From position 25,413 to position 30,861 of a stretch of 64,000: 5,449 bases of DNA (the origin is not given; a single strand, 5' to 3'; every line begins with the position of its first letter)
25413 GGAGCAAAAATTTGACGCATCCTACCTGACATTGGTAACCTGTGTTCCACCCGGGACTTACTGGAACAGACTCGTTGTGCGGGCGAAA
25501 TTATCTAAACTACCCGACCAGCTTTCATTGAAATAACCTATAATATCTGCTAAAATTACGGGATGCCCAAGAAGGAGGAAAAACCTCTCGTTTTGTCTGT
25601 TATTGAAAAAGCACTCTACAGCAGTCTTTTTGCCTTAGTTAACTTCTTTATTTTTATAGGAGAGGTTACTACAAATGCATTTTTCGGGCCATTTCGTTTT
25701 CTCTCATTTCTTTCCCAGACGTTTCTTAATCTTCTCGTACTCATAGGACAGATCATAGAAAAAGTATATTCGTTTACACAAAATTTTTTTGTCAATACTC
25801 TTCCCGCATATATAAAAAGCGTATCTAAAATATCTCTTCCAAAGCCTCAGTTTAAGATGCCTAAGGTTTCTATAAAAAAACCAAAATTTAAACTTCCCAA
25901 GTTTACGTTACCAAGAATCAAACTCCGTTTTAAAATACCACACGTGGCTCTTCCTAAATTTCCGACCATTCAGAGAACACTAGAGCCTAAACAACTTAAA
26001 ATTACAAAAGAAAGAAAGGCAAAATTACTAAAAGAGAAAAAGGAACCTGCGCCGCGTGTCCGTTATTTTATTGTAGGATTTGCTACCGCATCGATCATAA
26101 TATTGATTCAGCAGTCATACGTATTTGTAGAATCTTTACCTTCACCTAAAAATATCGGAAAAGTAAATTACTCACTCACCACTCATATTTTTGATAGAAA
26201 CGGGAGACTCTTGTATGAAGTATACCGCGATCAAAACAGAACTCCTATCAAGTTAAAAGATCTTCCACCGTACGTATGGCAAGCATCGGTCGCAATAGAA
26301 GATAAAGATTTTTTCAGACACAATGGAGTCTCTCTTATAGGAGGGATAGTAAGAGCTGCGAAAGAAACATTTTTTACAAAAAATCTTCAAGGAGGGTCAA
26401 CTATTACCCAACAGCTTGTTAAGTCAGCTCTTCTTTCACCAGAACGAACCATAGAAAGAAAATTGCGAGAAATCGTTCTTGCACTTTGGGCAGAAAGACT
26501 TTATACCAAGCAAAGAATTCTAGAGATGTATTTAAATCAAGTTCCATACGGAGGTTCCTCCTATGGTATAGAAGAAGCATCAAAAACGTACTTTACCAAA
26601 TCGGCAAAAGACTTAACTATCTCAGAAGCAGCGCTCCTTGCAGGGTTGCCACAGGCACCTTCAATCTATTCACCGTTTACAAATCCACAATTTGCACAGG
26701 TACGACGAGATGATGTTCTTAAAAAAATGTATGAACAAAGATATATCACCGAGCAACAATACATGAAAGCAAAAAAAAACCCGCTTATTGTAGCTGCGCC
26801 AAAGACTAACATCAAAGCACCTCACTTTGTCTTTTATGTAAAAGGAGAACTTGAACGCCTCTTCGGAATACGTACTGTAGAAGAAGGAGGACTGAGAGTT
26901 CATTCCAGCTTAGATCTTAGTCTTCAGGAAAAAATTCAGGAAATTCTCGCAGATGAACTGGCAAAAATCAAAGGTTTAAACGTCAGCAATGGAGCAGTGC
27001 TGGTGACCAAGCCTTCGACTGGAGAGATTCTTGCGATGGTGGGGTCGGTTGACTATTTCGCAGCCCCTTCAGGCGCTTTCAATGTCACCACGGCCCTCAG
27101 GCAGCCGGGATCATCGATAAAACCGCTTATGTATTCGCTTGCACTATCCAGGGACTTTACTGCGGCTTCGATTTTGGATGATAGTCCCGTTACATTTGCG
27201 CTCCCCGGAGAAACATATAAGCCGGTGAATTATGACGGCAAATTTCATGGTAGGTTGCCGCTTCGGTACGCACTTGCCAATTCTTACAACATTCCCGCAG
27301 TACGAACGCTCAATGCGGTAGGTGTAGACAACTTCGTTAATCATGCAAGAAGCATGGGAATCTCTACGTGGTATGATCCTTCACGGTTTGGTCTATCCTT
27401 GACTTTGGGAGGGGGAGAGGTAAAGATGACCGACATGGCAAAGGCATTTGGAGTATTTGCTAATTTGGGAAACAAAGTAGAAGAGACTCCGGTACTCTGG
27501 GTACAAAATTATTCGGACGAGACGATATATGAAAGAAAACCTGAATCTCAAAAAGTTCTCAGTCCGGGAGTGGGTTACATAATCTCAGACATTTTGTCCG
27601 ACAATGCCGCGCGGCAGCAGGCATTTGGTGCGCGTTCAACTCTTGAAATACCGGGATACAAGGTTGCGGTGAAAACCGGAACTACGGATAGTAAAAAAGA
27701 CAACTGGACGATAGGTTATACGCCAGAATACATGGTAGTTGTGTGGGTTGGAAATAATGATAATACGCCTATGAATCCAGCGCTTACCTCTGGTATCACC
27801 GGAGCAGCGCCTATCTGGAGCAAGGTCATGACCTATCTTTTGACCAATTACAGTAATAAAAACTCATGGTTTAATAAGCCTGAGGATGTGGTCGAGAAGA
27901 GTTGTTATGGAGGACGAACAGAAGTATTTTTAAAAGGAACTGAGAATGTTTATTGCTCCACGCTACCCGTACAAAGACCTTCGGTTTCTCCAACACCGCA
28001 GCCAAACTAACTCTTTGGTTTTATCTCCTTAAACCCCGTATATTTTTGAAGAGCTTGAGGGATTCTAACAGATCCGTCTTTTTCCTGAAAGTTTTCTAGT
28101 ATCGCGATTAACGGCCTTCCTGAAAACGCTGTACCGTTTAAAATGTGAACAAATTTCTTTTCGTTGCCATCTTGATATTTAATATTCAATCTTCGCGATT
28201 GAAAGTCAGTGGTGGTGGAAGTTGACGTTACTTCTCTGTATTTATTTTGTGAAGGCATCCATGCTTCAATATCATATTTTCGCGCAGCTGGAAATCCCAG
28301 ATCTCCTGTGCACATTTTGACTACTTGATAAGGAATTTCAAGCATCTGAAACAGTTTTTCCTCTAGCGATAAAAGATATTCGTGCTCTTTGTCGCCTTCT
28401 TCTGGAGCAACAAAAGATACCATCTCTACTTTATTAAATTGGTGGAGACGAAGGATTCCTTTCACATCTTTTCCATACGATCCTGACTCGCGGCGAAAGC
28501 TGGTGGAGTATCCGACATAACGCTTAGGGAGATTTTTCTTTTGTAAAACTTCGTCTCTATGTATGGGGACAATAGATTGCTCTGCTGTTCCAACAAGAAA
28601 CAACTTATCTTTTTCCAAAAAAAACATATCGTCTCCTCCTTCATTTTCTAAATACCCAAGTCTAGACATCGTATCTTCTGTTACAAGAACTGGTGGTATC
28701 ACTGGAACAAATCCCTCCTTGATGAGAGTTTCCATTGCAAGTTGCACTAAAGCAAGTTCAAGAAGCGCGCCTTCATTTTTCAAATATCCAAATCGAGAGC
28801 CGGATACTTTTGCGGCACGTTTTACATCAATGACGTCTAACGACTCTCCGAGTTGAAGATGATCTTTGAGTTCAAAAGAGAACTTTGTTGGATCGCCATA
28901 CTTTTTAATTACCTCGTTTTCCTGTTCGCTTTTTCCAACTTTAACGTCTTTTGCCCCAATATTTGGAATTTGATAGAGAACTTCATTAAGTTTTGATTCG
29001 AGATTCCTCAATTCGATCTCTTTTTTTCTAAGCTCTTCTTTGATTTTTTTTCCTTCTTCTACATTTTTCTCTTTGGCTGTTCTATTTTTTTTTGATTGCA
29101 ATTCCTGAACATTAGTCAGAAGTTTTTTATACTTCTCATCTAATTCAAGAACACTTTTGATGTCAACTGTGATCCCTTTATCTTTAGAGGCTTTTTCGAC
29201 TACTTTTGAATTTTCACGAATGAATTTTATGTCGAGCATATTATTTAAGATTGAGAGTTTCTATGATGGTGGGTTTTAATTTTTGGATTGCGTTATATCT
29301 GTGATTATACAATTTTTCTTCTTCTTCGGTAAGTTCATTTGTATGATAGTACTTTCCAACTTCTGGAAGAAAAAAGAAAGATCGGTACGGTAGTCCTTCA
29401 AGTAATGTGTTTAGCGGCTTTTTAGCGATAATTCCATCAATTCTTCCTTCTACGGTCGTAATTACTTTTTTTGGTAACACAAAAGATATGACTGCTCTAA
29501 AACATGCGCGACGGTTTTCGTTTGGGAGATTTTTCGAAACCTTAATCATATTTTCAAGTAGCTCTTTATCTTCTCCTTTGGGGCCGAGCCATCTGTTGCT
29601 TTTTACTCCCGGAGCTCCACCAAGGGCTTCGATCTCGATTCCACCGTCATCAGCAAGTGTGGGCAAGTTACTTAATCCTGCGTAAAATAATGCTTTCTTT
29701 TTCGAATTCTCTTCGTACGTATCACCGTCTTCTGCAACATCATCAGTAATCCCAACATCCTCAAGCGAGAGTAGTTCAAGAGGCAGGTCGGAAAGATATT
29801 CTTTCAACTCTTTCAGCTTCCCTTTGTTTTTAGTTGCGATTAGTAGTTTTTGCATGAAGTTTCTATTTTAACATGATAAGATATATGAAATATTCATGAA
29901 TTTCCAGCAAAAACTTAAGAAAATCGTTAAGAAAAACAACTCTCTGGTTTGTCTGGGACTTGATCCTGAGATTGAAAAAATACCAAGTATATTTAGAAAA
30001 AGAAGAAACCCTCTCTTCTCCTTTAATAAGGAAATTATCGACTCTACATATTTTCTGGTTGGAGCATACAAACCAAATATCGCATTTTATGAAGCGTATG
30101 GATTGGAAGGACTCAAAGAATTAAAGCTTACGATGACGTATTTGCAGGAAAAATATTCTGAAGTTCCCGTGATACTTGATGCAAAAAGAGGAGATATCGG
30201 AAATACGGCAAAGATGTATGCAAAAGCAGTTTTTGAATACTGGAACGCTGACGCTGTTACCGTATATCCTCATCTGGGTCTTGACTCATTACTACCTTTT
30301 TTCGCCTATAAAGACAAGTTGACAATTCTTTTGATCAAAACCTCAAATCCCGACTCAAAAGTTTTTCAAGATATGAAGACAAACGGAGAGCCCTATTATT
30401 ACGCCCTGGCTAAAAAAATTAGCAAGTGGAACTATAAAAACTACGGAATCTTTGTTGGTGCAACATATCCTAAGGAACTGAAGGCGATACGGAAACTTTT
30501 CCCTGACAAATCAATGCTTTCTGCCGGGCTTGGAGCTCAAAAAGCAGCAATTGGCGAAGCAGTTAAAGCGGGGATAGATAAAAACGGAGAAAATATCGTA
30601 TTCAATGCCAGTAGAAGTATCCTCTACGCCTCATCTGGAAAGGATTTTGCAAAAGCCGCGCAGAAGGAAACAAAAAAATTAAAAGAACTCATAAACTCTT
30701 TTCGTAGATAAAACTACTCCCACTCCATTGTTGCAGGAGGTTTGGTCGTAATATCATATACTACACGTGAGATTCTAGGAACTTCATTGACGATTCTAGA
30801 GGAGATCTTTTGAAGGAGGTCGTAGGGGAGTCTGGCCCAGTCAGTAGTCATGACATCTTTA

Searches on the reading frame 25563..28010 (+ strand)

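Call 5: search_protein_families(library=pfam, proteins=[window:25563-28010:+], max_evalue=0.001)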
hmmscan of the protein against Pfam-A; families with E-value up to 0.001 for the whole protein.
window:25563-28010:+ (815 aa): 2 families
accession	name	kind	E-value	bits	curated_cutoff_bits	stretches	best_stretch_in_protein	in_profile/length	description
PF00912.28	Transgly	-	4.7e-60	202.5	27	1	214-389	2-177/178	Transglycosylase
PF00905.27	Transpeptidase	-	4e-21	75.9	22.1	1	477-756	1-298/299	Penicillin binding protein transpeptidase domain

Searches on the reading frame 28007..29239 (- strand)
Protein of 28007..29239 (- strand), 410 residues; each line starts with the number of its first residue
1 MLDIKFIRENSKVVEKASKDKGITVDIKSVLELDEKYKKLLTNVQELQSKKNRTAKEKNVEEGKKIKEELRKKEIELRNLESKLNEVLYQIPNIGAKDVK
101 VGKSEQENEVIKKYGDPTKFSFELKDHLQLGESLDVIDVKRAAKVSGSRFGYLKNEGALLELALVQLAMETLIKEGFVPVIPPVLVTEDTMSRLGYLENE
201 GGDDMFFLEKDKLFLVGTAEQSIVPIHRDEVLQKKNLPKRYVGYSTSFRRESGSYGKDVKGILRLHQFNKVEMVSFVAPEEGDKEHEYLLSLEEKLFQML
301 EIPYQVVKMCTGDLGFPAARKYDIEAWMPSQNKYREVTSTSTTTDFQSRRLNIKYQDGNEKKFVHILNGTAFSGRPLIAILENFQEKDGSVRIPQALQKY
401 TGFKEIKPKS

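Call 5: search_protein_families(library=pfam, proteins=[window:28007-29239:-], max_evalue=0.001)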
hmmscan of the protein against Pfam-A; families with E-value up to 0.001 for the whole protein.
window:28007-29239:- (410 aa): 2 families
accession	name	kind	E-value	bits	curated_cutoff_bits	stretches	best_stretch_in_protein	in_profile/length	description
PF00587.30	tRNA-synt_2b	-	1.2e-36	126.9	29.3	1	210-384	8-179/179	tRNA synthetase class II core domain (G, H, P, S and T)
PF02403.27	Seryl_tRNA_N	-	1.5e-16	61.1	28.2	1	1-94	1-107/108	Seryl-tRNA synthetase N-terminal domain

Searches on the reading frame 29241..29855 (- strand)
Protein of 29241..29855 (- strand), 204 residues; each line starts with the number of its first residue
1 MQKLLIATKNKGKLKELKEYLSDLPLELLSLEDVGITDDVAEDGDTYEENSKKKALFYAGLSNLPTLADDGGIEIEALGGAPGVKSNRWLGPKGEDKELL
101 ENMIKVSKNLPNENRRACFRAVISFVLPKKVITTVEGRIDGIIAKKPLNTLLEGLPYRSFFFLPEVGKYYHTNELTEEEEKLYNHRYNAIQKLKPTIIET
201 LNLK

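Call 5: search_protein_families(library=pfam, proteins=[window:29241-29855:-], max_evalue=0.001)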
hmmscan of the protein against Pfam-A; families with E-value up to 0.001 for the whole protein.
window:29241-29855:- (204 aa): 1 family
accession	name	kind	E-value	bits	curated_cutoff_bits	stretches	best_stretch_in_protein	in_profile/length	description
PF01725.21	Ham1p_like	-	6.3e-43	147.3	22.5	1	4-195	1-185/186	Ham1 family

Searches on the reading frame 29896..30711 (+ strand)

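Call 5: search_protein_families(library=pfam, proteins=[window:29896-30711:+], max_evalue=0.001)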
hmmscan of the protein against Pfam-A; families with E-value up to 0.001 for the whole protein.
window:29896-30711:+ (271 aa): 1 family
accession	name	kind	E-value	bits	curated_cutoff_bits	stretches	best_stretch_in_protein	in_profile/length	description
PF00215.30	OMPdecase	-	3.7e-25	89.5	27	1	18-251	3-217/221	Orotidine 5'-phosphate decarboxylase / HUMPS family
